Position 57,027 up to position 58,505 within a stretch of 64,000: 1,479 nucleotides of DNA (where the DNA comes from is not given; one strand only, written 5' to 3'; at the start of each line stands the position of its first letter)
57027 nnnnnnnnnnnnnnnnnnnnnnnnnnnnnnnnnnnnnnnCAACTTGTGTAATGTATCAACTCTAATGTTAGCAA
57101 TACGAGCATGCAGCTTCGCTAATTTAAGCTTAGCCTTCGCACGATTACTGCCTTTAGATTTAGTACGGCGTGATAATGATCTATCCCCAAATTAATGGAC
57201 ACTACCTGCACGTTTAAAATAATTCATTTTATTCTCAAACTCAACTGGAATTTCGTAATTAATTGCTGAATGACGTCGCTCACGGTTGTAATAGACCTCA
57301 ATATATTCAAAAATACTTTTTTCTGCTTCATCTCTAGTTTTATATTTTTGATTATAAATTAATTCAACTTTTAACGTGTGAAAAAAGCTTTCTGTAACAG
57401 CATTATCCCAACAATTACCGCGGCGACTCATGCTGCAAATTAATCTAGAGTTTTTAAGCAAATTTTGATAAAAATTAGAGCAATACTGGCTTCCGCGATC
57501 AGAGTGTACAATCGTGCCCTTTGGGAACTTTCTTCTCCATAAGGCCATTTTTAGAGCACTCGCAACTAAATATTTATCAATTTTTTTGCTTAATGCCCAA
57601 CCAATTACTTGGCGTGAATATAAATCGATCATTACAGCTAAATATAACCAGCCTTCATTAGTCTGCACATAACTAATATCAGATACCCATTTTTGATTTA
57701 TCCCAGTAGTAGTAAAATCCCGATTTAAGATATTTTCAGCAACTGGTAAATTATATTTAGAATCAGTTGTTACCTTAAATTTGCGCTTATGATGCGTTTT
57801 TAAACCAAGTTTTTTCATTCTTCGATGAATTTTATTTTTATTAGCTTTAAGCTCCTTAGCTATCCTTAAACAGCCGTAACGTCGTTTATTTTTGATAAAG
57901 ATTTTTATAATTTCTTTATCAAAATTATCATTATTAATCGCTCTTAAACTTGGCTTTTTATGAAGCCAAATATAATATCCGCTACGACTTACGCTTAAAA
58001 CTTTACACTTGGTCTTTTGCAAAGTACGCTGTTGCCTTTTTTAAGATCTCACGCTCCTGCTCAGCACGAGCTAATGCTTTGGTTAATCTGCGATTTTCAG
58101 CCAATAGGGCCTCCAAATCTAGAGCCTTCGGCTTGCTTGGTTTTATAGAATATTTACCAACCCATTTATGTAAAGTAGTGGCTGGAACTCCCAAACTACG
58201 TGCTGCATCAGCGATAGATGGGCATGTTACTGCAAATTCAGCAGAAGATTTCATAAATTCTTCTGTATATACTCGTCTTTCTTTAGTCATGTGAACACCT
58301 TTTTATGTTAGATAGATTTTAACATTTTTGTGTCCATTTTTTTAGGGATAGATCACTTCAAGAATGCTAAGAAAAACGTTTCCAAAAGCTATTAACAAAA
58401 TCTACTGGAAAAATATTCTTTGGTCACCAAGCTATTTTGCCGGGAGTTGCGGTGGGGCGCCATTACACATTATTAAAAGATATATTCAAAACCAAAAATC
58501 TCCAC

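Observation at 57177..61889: Two identical IS3-family copies in direct orientation bracket an S9 peptidase gene (composite-transposon-like unit)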

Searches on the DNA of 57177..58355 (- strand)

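Call 38: search_dna_similar(query=window:57177-58355:-, collection=plasmids, mode=distant, max_rows=10)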
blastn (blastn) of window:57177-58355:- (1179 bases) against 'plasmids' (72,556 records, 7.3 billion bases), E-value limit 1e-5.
Records with a match: 1146; places in all: 1340; records where one place covers at least 80% of the query: 0.
Best place of each record, by identity: 90-95% 1; 80-90% 967; 60-80% 178.
By first word of the organism name: Escherichia 335; Klebsiella 269; Citrobacter 152; Enterobacter 100; Listeria 55; Salmonella 40; Acinetobacter 22; Pantoea 20; Raoultella 18; Piscirickettsia 17; and 35 more.
By predicted mobility (MOB-suite, as given by PLSDB): conjugative 551; non-mobilizable 325; mobilizable 270.
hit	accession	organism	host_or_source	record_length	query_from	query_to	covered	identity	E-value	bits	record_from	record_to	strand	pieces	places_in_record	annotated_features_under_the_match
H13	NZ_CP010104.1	Francisella tularensis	Microbial isolate,water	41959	300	1131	54%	67.1%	3e-26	190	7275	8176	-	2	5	IS3 family transposase | transposase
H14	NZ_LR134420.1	Legionella adelaidensis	environmental,Cooling tower water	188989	533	1121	50%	68.3%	4e-50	206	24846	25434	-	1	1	IS3 family transposase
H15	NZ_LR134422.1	Legionella adelaidensis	environmental,Cooling tower water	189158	533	1121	50%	68.3%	4e-50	206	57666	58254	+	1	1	IS3 family transposase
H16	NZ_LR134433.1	Legionella adelaidensis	environmental,Cooling tower water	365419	533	1121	50%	68.3%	4e-50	206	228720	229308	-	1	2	IS3 family transposase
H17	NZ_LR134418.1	Legionella adelaidensis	environmental,Cooling tower water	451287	533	1121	50%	68.2%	2e-47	198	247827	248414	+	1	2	IS3 family transposase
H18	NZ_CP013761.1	Piscirickettsia salmonis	Salmo salar,liver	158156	568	1100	45%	65.9%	1e-24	123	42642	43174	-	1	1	IS3 family transposase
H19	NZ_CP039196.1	Piscirickettsia salmonis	Salmo salar,cell culture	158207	568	1100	45%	65.9%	1e-24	123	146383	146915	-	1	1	IS3 family transposase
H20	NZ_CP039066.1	Piscirickettsia salmonis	Oncorhynchus mykiss,cell culture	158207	568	1100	45%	65.9%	1e-24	123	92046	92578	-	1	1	IS3 family transposase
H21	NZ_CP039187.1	Piscirickettsia salmonis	Salmo salar,cell culture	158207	568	1100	45%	65.9%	1e-24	123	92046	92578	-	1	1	IS3 family transposase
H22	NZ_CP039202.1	Piscirickettsia salmonis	Salmo salar,cell culture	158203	568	1100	45%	65.9%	1e-24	123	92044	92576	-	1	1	IS3 family transposase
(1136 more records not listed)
